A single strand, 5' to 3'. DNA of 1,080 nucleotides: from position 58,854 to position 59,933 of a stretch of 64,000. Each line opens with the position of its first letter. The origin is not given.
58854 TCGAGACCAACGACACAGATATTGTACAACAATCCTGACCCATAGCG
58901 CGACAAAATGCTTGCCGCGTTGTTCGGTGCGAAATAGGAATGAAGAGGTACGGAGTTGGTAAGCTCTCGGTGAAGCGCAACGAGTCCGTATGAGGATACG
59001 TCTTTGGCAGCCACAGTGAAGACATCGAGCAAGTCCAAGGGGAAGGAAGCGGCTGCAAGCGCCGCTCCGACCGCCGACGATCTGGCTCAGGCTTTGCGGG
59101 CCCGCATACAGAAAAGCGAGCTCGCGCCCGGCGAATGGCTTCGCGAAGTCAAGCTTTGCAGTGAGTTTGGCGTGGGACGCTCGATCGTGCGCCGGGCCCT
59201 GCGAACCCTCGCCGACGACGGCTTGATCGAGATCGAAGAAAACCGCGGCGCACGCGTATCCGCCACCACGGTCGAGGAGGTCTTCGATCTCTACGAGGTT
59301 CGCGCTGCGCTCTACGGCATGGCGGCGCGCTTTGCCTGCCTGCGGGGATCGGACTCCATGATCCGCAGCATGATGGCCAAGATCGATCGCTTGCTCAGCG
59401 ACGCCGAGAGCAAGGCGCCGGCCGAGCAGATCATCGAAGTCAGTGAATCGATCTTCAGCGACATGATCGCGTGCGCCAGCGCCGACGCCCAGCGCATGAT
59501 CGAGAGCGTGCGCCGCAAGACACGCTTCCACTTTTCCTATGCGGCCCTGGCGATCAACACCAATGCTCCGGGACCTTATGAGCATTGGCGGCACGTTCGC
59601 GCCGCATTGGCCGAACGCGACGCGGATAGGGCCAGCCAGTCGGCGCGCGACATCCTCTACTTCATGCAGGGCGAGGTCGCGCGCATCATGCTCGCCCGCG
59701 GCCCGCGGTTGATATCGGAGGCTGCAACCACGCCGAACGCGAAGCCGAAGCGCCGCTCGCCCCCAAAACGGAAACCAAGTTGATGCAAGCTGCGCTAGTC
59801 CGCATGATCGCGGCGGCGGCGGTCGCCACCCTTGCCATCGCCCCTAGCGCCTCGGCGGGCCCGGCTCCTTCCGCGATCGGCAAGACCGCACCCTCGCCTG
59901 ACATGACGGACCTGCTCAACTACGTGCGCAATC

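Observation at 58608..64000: A 13-bp operator occurring three times defines a candidate GntR mini-regulon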

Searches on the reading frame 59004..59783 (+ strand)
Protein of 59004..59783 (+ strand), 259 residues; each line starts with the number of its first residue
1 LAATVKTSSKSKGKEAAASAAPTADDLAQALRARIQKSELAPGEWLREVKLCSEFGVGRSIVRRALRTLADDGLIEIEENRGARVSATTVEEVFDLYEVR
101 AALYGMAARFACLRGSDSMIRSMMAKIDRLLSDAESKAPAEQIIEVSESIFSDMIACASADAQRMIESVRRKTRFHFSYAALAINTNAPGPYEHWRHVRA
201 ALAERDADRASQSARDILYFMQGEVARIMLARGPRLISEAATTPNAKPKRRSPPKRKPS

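Call 5: search_protein_families(library=pfam, proteins=[window:59004-59783:+])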
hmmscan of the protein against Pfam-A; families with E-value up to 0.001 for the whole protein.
window:59004-59783:+ (259 aa): 2 families
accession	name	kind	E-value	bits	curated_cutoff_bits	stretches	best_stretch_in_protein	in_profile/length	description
PF00392.27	GntR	-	9.1e-17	60.9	27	1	24-85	2-64/64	Bacterial regulatory proteins, gntR family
PF07729.17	FCD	-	7e-08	33.4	24.3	1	95-218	1-123/125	FCD domain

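Call 12: find_related_loci(query=window:59004-59783:+, collection=genome_contigs, flank=8000)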
Query window:59004-59783:+ (259 aa) in genome_contigs; peptide patterns used: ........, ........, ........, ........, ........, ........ (x = any residue, [..] = any of these).
268 stretches matched a pattern; 28 encode a relative of the query (tblastn E <= 1e-3); 28 distinct loci.
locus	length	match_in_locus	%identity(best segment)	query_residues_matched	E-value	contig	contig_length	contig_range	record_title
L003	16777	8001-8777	85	1-258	5e-147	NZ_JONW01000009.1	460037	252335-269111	Caulobacter sp. UNC358MFTsu5.1 BR39DRAFT_scaffold00005.5_C, whole genome shotgun sequence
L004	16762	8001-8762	75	1-257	7e-128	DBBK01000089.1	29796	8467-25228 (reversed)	MAG TPA_asm: Brevundimonas sp. UBA986 UBA986_contig_87634, whole genome shotgun sequence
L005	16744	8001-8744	77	7-252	1e-124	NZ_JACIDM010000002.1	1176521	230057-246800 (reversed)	Brevundimonas lenta strain DSM 23960 Ga0373232_02, whole genome shotgun sequence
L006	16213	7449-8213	73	4-257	5e-124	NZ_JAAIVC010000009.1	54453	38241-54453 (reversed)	Caulobacter sp. 17J65-9 31415.17J659.1_9_17J659.00009_31415.17J659.1, whole genome shotgun sequence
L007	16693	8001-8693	80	22-252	2e-123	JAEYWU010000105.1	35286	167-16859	MAG: Proteobacteria bacterium isolate OH_CBlB_286 k127_49640, whole genome shotgun sequence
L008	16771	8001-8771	75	1-257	9e-128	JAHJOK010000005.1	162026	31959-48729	MAG: Alphaproteobacteria bacterium isolate Old_saline_planktonic.mb.28 Old_saline_plankto.mb.28_k141_63222, whole genome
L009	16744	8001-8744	75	7-252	2e-122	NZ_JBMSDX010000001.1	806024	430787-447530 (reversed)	Brevundimonas sp. VNH65 contig1, whole genome shotgun sequence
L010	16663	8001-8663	81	16-236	4e-121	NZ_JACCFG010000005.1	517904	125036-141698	Sphingomonas sp. R-74633 NODE_5_length_517904_cov_19.582713, whole genome shotgun sequence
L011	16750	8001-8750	74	12-257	3e-119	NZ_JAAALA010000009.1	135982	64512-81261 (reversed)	Caulobacter sp. SLTY SLTYS3_9, whole genome shotgun sequence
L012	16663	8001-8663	80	16-236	3e-118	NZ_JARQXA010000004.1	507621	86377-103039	Sphingomonas sp. HITSZ_GF NODE_4_length_507621_cov_198.948202, whole genome shotgun sequence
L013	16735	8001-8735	75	13-256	5e-118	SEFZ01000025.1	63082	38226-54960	MAG: Sphingomonadales bacterium isolate PMG_139 scaffold_619, whole genome shotgun sequence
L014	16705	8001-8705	76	1-236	7e-118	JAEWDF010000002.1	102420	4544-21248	MAG: Proteobacteria bacterium isolate OH_PBB_88 k127_295483, whole genome shotgun sequence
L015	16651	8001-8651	80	19-235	1e-117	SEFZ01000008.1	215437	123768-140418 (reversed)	MAG: Sphingomonadales bacterium isolate PMG_139 scaffold_145, whole genome shotgun sequence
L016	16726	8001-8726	74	16-257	2e-117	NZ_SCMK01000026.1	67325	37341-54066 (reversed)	Sphingomonas sp. 1F27F7B NODE_26_length_67325_cov_33.333958, whole genome shotgun sequence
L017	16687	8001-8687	77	18-246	6e-117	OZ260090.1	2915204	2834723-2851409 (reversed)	MAG: Caulobacteraceae bacterium isolate K1855-mx-bin04 genome assembly, chromosome: 1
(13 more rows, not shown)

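Call 16: search_protein_families(library=ncbifam, proteins=[window:59004-59783:+, L009:2457-3779:-, L009:5353-7779:+, L009:9875-11455:+, L009:12710-13600:-, L009:13609-15150:-], max_evalue=0.00001)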
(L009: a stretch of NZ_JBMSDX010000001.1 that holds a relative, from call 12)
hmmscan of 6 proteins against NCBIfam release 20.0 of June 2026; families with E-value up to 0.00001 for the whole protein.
window:59004-59783:+ (259 aa): 10 families
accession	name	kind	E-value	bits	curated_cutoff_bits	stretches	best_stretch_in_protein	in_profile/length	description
TIGR03338.1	phnR_burk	equivalog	8.6e-20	71.3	271.5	1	30-216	19-204/212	phosphonate utilization associated transcriptional regulator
NF008576.0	PRK11534.1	equivalog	7.7e-13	48.6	218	1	19-218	4-210/225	DNA-binding transcriptional regulator CsiR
NF003011.0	PRK03837.1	subfamily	4.3e-10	39.6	260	1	26-150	17-138/241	transcriptional regulator NanR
TIGR02018.2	his_ut_repres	equivalog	6.8e-10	38.7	220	1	28-101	5-80/226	histidine utilization transcriptional repressor HutC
NF007001.0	PRK09464.1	equivalog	3.2e-08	33.5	330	1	24-147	12-154/254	pyruvate dehydrogenase complex transcriptional repressor PdhR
NF007292.0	PRK09764.1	equivalog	1.5e-07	30.9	281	1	21-99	4-81/240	GntR family transcriptional regulator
TIGR02325.1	C_P_lyase_phnF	equivalog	3.7e-07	29.9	156.8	1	26-89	12-76/238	phosphonate metabolism transcriptional regulator PhnF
NF007442.0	PRK09990.1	equivalog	7.4e-07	28.8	301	0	22-173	10-177/256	transcriptional regulator GlcC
NF007741.0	PRK10421.1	equivalog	5.5e-06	26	311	0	22-81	7-67/262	transcriptional regulator LldR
TIGR02404.1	trehalos_R_Bsub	equivalog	6.9e-06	25.9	211.95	0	26-85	4-64/233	trehalose operon repressor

L009:2457-3779:- (440 aa): 0 families

L009:5353-7779:+ (808 aa): 18 families
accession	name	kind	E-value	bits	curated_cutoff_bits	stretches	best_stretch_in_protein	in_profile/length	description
TIGR01783.1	TonB-siderophor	subfamily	7.7e-23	81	223.5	1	83-222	1-130/649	TonB-dependent siderophore receptor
TIGR01785.1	TonB-hemin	subfamily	7.3e-16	57.7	316.85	1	69-197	3-126/677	TonB-dependent heme/hemoglobin receptor family protein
TIGR01779.1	TonB-B12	equivalog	4.1e-15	55.4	599.7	1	60-267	23-220/614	TonB-dependent vitamin B12 receptor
NF010010.0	PRK13483.1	equivalog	3.8e-14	51.6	927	1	60-203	26-166/660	ligand-gated channel protein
TIGR01786.1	TonB-hemlactrns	subfamily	5.5e-14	51.4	323.75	1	70-197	3-131/719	TonB-dependent hemoglobin/transferrin/lactoferrin family receptor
NF007349.0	PRK09840.1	equivalog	3.2e-11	41.9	686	1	21-240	8-214/760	catecholate siderophore receptor Fiu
NF010038.0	PRK13513.1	equivalog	1.6e-10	40.2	942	1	66-213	34-180/659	ligand-gated channel protein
NF007478.2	PRK10064.1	equivalog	1.7e-09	36.5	745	1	69-212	32-170/663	catecholate siderophore receptor CirA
NF049946.1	TonB_dep_CU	exception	2.1e-09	36.3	700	0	483-660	394-559/683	TonB-dependent receptor, CU motif-type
NF041535.1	TonB_rec_PqqU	equivalog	9.7e-09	34.1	1200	1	72-199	3-129/676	TonB-dependent receptor PqqU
NF053590.1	TonB_dep_TOL0244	equivalog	1.6e-08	33.7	645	1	68-243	11-181/604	TOL_0244 family TonB-dependent receptor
NF049945.1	TonB_dep_FCYXU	equivalog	3.8e-08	32.4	825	1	58-206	27-173/697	TonB-dependent receptor, FCYXU motif-type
NF010011.0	PRK13484.1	equivalog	1e-07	30.6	1197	1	63-199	26-158/682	IreA family TonB-dependent siderophore receptor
NF010048.1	PRK13524.1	subfamily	6.7e-07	28.1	493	1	50-212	23-188/744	FepA family TonB-dependent siderophore receptor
NF007926.1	PRK10641.1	equivalog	7.9e-07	28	836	0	67-267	27-220/617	TonB-dependent vitamin B12 receptor BtuB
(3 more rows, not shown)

L009:9875-11455:+ (526 aa): 104 families (the best 25 are shown)
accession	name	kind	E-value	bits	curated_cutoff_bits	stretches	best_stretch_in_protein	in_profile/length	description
NF004674.0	PRK06018.1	subfamily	2.6e-168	561.1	766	1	4-523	3-533/544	long-chain-fatty-acid--CoA ligase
NF005426.0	PRK07008.1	equivalog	5.7e-154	513.7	822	1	2-523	5-534/545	3-(methylthio)propionyl-CoA ligase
NF004837.0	PRK06187.1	subfamily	1.2e-135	452.7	476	1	7-524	4-522/531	long-chain-fatty-acid--CoA ligase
NF004143.0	PRK05620.1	equivalog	1e-94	318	852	1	5-522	4-553/576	long-chain fatty-acid--CoA ligase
NF006020.0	PRK08162.1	subfamily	3.4e-74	250.1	677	1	37-523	41-537/545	acyl-CoA synthetase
NF006182.0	PRK08316.1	subfamily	5.4e-74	249.5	663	1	12-524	12-517/523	fatty acyl-CoA synthetase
NF005307.0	PRK06839.1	equivalog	4.4e-73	246.6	748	1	38-520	25-489/496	o-succinylbenzoate--CoA ligase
NF005801.1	PRK07656.1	equivalog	2.4e-66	224.4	657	1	13-521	3-500/500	FadD3 family acyl-CoA ligase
NF005714.0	PRK07529.1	subfamily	7.6e-66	222.8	632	1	29-522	52-574/640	acyl-CoA synthetase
TIGR03208.1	cyc_hxne_CoA_lg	equivalog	9.7e-66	222.6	792.3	1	14-521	29-537/538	cyclohexanecarboxylate-CoA ligase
TIGR01923.1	menE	equivalog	1.5e-65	221.8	330.15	1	43-517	2-439/442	o-succinylbenzoate--CoA ligase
NF009233.0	PRK12583.1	subfamily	2.5e-65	221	832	1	17-522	24-548/558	fatty acid CoA ligase family protein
NF005676.0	PRK07470.1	equivalog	2.9e-61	207.7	774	1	14-522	23-527/544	acyl-CoA synthetase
NF004114.0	PRK05605.1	equivalog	6.1e-58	196.5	766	2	178-521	222-566/575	long-chain-fatty-acid--CoA ligase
NF052269.1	Staph_lig_FadD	equivalog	1.1e-57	195.5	650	1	38-521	25-490/499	long-chain-fatty-acid--CoA ligase FadD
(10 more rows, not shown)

L009:12710-13600:- (296 aa): 213 families (the best 25 are shown)
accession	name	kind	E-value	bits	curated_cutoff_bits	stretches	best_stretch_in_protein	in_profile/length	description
NF005861.0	PRK07791.1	subfamily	6.5e-56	189.9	373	1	6-230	4-251/300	SDR family oxidoreductase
NF004198.0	PRK05653.1-3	equivalog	4.6e-55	186.8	296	1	6-197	5-197/248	3-oxoacyl-ACP reductase FabG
TIGR01830.1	3oxo_ACP_reduc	equivalog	5.4e-52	176.9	297.75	1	11-197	1-189/239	3-oxoacyl-[acyl-carrier-protein] reductase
NF005862.0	PRK07792.1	equivalog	6.4e-51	173.3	414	1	3-220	8-238/307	3-oxoacyl-ACP reductase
NF009466.0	PRK12826.1-2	subfamily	1.7e-48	165.3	222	1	9-195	4-193/248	3-oxoacyl-ACP reductase FabG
NF005853.0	PRK07774.1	equivalog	6.3e-48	163.3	303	1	5-201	3-199/250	SDR family oxidoreductase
NF009093.0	PRK12429.1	subfamily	9.8e-48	162.7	258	1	6-187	3-184/259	3-hydroxybutyrate dehydrogenase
NF009464.0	PRK12824.1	subfamily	8.5e-47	159.9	269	1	9-203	3-198/245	3-oxoacyl-ACP reductase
TIGR01829.1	AcAcCoA_reduct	subfamily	9.4e-47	159.7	302.1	1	9-197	1-191/242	acetoacetyl-CoA reductase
NF052558.1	MBtsdlDhBudC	equivalog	4.2e-45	154.3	270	1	7-200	2-193/250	meso-2,3-butanediol dehydrogenase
NF005559.1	PRK07231.1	subfamily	8.3e-45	153.2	215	1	6-199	2-196/249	glucose 1-dehydrogenase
NF004791.0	PRK06138.1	equivalog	1.6e-44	152.1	312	1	5-193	2-190/252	SDR family oxidoreductase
NF004197.0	PRK05653.1-1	equivalog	2.2e-44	151.9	332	1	5-197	4-197/249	3-oxoacyl-ACP reductase FabG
TIGR01963.1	PHB_DH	subfamily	2.6e-44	151.4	307.05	1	9-188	2-181/255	3-hydroxybutyrate dehydrogenase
NF009546.0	PRK12935.1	equivalog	3.3e-43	148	418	1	4-189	2-188/247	acetoacetyl-CoA reductase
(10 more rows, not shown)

L009:13609-15150:- (513 aa): 20 families
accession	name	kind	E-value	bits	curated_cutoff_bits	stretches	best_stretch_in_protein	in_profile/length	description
TIGR00893.1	2A0114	subfamily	5e-37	127.8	395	1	101-442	1-361/399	D-galactonate transporter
TIGR00895.1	2A0115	subfamily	9e-31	107.2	418.55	2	93-275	16-197/398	aromatic acid/H+ symport family MFS transporter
TIGR00881.1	2A0104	subfamily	1.6e-28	99.8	407.75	1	101-452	2-369/379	phosphoglycerate transporter protein PgtP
NF008586.0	PRK11551.1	equivalog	3.9e-16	59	410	1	92-364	13-286/406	3-(3-hydroxy-phenyl)propionate transporter MhpT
TIGR00880.1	2_A_01_02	superfamily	1.5e-15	57.5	131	1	141-261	8-129/141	multidrug resistance protein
TIGR00711.1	efflux_EmrB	subfamily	4.9e-13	48.6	230.2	1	98-279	5-185/485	DHA2 family efflux MFS transporter permease subunit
NF002921.0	PRK03545.1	equivalog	7.4e-13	48.2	401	1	95-452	15-356/396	sugar transporter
NF053517.1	HbztTptrPcaK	equivalog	7.5e-13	48.2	770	1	93-277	19-201/437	4-hydroxybenzoate transporter PcaK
TIGR02332.1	HpaX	equivalog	1.5e-12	47.4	615.4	1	93-262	7-181/412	4-hydroxyphenylacetate permease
NF008963.0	PRK12307.1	equivalog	3.6e-12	46.1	637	1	101-262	25-184/426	MFS transporter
NF033135.1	cmx_cmrA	equivalog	3e-11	43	400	1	116-452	25-348/374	Cmx/CmrA family chloramphenicol efflux MFS transporter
NF003024.0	PRK03893.1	subfamily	1.1e-10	41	604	1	101-294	28-220/497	sialate:H+ symport family MFS transporter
TIGR00894.1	2A0114euk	subfamily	2.4e-09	36.2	626.45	1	134-276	82-225/465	Na(+)-dependent inorganic phosphate cotransporter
NF047787.1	PhglyTportPgtP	equivalog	4.7e-09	35.5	750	1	95-278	30-216/451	phosphoglycerate transporter PgtP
NF000391.1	EmrB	exception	3.6e-08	32.5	925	1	96-272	12-188/501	multidrug efflux MFS transporter permease subunit EmrB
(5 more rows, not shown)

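Call 19: search_solved_structures(query=L009:2457-3779:-, max_evalue=0.1)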
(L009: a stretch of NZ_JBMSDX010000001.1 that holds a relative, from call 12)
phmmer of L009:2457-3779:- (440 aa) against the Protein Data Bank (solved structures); distinct sequences matched with E-value up to 0.1: 2.
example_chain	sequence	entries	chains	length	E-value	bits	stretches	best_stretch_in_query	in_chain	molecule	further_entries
7cje_A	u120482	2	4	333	0.027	16.4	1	45-92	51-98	Glutamine cyclotransferase-related protein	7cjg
6qql_A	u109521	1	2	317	0.029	16.3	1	46-92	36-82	Glutamine cyclotransferase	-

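Call 20: search_solved_structures(query=window:59004-59783:+, max_evalue=0.00001)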
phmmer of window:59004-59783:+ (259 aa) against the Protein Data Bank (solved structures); distinct sequences matched with E-value up to 0.00001: 8.
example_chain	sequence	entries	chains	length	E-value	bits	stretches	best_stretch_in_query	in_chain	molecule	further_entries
3ihu_A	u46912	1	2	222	2.9e-13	53.2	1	23-143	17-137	Transcriptional regulator, GntR family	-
7xp0_A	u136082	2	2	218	3.2e-10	43.3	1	29-210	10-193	Probable transcriptional regulator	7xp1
6ep3_A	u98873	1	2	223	2.7e-08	37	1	30-91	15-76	Lmo0651 protein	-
7u5q_A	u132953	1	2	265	3.1e-08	36.8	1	15-122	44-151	Transcriptional regulator, GntR family protein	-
3c7j_A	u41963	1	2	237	3.6e-08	36.6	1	27-130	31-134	Transcriptional regulator, GntR family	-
2hs5_A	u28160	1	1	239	1e-06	31.8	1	28-148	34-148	putative transcriptional regulator GntR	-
9isw_A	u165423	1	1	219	1.1e-06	31.7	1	23-150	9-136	Transcriptional regulator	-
6z74_A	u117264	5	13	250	9.1e-06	28.7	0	30-237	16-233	Transcriptional regulator, GntR family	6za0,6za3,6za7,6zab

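Call 33: search_protein_families(library=pfam, proteins=[L010:9821-11464:+, L010:15258-16496:-, L008:12715-13368:-, L008:13570-14808:+, L009:12710-13600:-, L009:2457-3779:-], max_evalue=0.01)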
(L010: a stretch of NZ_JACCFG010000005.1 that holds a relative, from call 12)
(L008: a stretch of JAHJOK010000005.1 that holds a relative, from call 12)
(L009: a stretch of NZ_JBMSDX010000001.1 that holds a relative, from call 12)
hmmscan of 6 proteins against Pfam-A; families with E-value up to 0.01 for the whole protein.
L010:9821-11464:+ (547 aa): 4 families
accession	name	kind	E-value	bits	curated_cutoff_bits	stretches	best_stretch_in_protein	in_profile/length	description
PF00135.34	COesterase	-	8.1e-103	345.5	27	1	23-511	2-513/515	Carboxylesterase family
PF20434.5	BD-FAE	-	2.4e-10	40.8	26.8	1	106-219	1-105/215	BD-FAE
PF07859.19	Abhydrolase_3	-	1.4e-06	28.7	25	1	182-242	49-105/210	alpha/beta hydrolase fold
PF00326.27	Peptidase_S9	-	0.00066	19.7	22.6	1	143-239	10-97/213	Prolyl oligopeptidase family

L010:15258-16496:- (412 aa): 12 families
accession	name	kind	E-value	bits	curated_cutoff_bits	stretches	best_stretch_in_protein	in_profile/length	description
PF02737.24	3HCDH_N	-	3.6e-63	213.2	22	1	8-185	1-178/180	3-hydroxyacyl-CoA dehydrogenase, NAD binding domain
PF00725.27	3HCDH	-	1.5e-31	109.2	22.1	2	189-281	1-97/97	3-hydroxyacyl-CoA dehydrogenase, C-terminal domain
PF01266.30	DAO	-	2.9e-08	34.1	27.9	1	8-82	1-82/353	FAD dependent oxidoreductase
PF00070.33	Pyr_redox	-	4.9e-07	30.6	22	1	8-59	1-52/82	Pyridine nucleotide-disulphide oxidoreductase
PF07992.20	Pyr_redox_2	-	2.4e-06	27.6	26.1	1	7-63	143-199/291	Pyridine nucleotide-disulphide oxidoreductase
PF13241.12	NAD_binding_7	-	0.00011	23.1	22.1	1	8-107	9-82/104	Putative NAD(P)-binding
PF03446.21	NAD_binding_2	-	0.00021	21.8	21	1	9-119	2-91/161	NAD binding domain of 6-phosphogluconate dehydrogenase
PF03807.23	F420_oxidored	-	0.0012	19.8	21.6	1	9-72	2-46/94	NADP oxidoreductase coenzyme F420-dependent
PF02558.23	ApbA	-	0.0027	17.8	22.2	1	9-53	1-47/150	Ketopantoate reductase PanE/ApbA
PF00890.30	FAD_binding_2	-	0.0047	16.6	20.4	1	9-102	2-92/414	FAD binding domain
PF01210.29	NAD_Gly3P_dh_N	-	0.0054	17.2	23.1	1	9-119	2-101/158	NAD-dependent glycerol-3-phosphate dehydrogenase N-terminus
PF22648.2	SET7_N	-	0.0068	16.7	27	0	263-305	20-64/74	Histone H3 K4-specific methyltransferase SET7 N-terminal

L008:12715-13368:- (217 aa): 6 families
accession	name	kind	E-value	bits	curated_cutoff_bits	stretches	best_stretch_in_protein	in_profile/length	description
PF02798.26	GST_N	-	1.7e-12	47.9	20.9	1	4-72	5-75/76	Glutathione S-transferase, N-terminal domain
PF13409.12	GST_N_2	-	4.2e-12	46.9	25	1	12-73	5-69/70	Glutathione S-transferase, N-terminal domain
PF13417.12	GST_N_3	-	6.7e-12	46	22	1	4-78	1-74/75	Glutathione S-transferase, N-terminal domain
PF00043.30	GST_C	-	3e-06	27.8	20.7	1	117-194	21-93/93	Glutathione S-transferase, C-terminal domain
PF14497.11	GST_C_3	-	0.00026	21.6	21.6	1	116-195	16-96/104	Glutathione S-transferase, C-terminal domain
PF13410.11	GST_C_2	-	0.0003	21.2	24.9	1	138-186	15-66/69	Glutathione S-transferase, C-terminal domain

L008:13570-14808:+ (412 aa): 1 family
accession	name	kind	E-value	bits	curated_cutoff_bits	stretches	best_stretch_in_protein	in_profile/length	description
PF00144.29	Beta-lactamase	-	2e-61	208.4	27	1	27-394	8-313/329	Beta-lactamase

L009:12710-13600:- (296 aa): 4 families
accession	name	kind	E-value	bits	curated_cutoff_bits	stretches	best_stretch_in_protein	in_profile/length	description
PF00106.31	adh_short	-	5e-55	186.4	26.6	1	9-196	1-189/195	short chain dehydrogenase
PF13561.12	adh_short_C2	-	3.2e-41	141.9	27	1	15-193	1-180/236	Enoyl-(Acyl carrier protein) reductase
PF08659.16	KR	-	4e-22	79.4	22.6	1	12-175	4-167/180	KR domain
PF01370.27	Epimerase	-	0.0077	16.1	20.9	0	12-154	2-124/240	NAD dependent epimerase/dehydratase family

L009:2457-3779:- (440 aa): 2 families
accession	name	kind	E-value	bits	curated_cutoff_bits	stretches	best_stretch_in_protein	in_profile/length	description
PF02225.27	PA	-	0.00026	21.5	23.9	1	121-190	1-63/95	PA domain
PF04389.22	Peptidase_M28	-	0.0051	17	21.3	0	267-319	33-86/193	Peptidase family M28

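Call 49: predict_structure(alignment_id=A1)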
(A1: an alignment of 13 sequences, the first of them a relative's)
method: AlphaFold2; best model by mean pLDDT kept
length: 439 residues; sequences in the alignment: 13
mean_pLDDT: 77.2   pTM: 0.77
mean pLDDT of the five models: 77.2, 75.3, 74.6, 73.3, 65.4
residues with pLDDT >= 90: 172; 70-90: 136; 50-70: 62; < 50: 69
segments of 3 or more residues with pLDDT < 50: 1-30, 150-155, 181-188, 299-302, 328-348
pLDDT, mean of each block of 10 residues (from residue 1): 41 38 36 73 93 86 95 97 84 92 85 89 92 91 75 55 90 83 46 72 85 94 93 88 93 80 81 95 93 71 58 90 66 35 42 89 85 78 74 87 60 70 88 90
secondary structure, 60 per line:
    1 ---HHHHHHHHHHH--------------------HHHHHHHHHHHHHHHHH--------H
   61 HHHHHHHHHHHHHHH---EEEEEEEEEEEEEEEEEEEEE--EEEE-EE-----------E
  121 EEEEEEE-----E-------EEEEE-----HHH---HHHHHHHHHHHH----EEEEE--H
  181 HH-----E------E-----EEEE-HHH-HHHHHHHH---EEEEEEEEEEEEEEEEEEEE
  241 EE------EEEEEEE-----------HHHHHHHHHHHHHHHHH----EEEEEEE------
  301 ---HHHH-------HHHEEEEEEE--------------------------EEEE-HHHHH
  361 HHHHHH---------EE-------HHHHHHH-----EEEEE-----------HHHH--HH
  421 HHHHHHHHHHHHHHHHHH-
elements in order: H4-14 H35-51 H60-75 E79-99 E102-105 E120-127 E141-145 H157-168 E173-177 E201-204 H210-217 E221-242 E249-255 H267-283 E288-294 H304-307 E318-324 E351-354 H356-366 H385-391 E397-401 H413-416 H419-438

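Call 52: fold_search(model_id=the predicted structure, library=pdb)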
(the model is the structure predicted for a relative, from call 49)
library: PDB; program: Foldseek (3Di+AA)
matches with E <= 10: 827; with E <= 0.001: 206
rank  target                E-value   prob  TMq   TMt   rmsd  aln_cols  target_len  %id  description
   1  2ek8                  1.8e-20  1.00  0.64  0.68   4.7       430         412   16  Aminopeptidase from Aneurinibacillus sp. strain AM-1 (released 2008-03-25)
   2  6hc6_C                1.9e-19  1.00  0.65  0.69   5.3       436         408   17  The structure of BSAP, a zinc aminopeptidase from Bacillus subtilis (released 2019-08-28)
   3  8acr                  2.6e-19  1.00  0.58  0.53   6.5       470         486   17  Structure of Pseudomonas aeruginosa aminopeptidase, PaAP (released 2023-07-12)
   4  3kas_A                3.5e-19  1.00  0.55  0.41   7.7       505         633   14  Machupo virus GP1 bound to human transferrin receptor 1 (released 2010-03-09)
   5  8acg_C                6.1e-19  1.00  0.51  0.48   9.1       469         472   16  Structure of Pseudomonas aeruginosa aminopeptidase, PaAP_T E340A mutant (released 2023-07-12)
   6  6hc6_A                6.4e-19  1.00  0.65  0.69   5.5       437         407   17  The structure of BSAP, a zinc aminopeptidase from Bacillus subtilis (released 2019-08-28)
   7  8ac9_A                6.4e-19  1.00  0.51  0.48   9.1       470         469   18  Structure of Pseudomonas aeruginosa aminopeptidase, PaAP_T (released 2023-07-12)
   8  6okd_A                6.4e-19  1.00  0.55  0.41   7.6       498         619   13  Crystal Structure of human transferrin receptor in complex with a cystine-dense peptide (released 2020-04-15)
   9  7zqs_B                6.8e-19  1.00  0.54  0.40   7.7       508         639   13  Cryo-EM Structure of Human Transferrin Receptor 1 bound to DNA Aptamer (released 2022-08-17)
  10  6okd_B                7.3e-19  1.00  0.56  0.42   7.3       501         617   13  Crystal Structure of human transferrin receptor in complex with a cystine-dense peptide (released 2020-04-15)
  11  8acg_E                9.2e-19  1.00  0.54  0.51   8.7       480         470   16  Structure of Pseudomonas aeruginosa aminopeptidase, PaAP_T E340A mutant (released 2023-07-12)
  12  8acg_D                1.0e-18  1.00  0.51  0.47   9.1       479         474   16  Structure of Pseudomonas aeruginosa aminopeptidase, PaAP_T E340A mutant (released 2023-07-12)
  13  8ac7_A                1.2e-18  1.00  0.61  0.57   5.9       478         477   16  Structure of Pseudomonas aeruginosa aminopeptidase, PaAP (released 2023-07-12)
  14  6wrw_B                1.3e-18  1.00  0.57  0.42   6.8       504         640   13  Crystal structure of computationally designed protein 2DS25.5 in complex with the human Transferrin receptor ectodomai (released 2021-04-28)
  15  9gh7_A                1.3e-18  1.00  0.55  0.40   7.3       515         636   12  Complex of human TfR1 with a potent bicyclic peptide (released 2025-04-30)
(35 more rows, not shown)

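Call 65: search_solved_structures(query=L009:12710-13600:-, max_evalue=1e-20)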
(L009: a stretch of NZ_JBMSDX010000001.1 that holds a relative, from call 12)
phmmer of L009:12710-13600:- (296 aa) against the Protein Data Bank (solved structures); distinct sequences matched with E-value up to 1e-20: 226 (the best 60 are shown).
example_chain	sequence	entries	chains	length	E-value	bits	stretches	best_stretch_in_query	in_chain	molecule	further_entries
2et6_A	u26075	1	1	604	3.1e-104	351.6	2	1-254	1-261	(3R)-hydroxyacyl-CoA dehydrogenase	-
1zbq_A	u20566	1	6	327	2e-59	204.7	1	5-239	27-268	17-beta-hydroxysteroid dehydrogenase 4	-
3oml_A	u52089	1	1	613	2e-59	204.6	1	6-251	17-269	Peroxisomal Multifunctional Enzyme Type 2, CG3415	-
1gz6_A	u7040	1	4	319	5.3e-59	203.3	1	4-239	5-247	ESTRADIOL 17 BETA-DEHYDROGENASE 4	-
4rzh_A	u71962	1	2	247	1e-44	156.4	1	6-203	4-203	3-oxoacyl-[acyl-carrier protein] reductase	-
4dml_A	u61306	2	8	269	2.5e-43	151.9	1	2-203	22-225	3-oxoacyl-[acyl-carrier-protein] reductase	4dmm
4nbu_A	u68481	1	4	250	1.6e-42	149.3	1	6-194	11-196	3-oxoacyl-(Acyl-carrier-protein) reductase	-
7ulh_A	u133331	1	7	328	7.1e-42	147.1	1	6-200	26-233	Short chain dehydrogenase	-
4nbv_A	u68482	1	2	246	1.2e-40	143.1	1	6-193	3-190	3-oxoacyl-[acyl-carrier-protein] reductase putative short-chain dehydrogenases/reductases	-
3qlj_A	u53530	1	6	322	3.8e-39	138.2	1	7-224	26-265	Short chain dehydrogenase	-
4kzp_A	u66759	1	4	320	4.1e-36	128.2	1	3-218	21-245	Oxidoreductase, short chain dehydrogenase/reductase family protein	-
4jro_A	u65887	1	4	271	1.2e-35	126.7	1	4-197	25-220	FabG protein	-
4nbw_A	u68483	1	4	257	2.3e-35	125.8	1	8-195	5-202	Short-chain dehydrogenase/reductase SDR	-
1edo_A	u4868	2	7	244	3.7e-35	125.1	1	10-195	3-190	BETA-KETO ACYL CARRIER PROTEIN REDUCTASE | KETOACYL REDUCTASE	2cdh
2uvd_A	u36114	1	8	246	7.6e-35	124.1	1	6-197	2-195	3-OXOACYL-(ACYL-CARRIER-PROTEIN) REDUCTASE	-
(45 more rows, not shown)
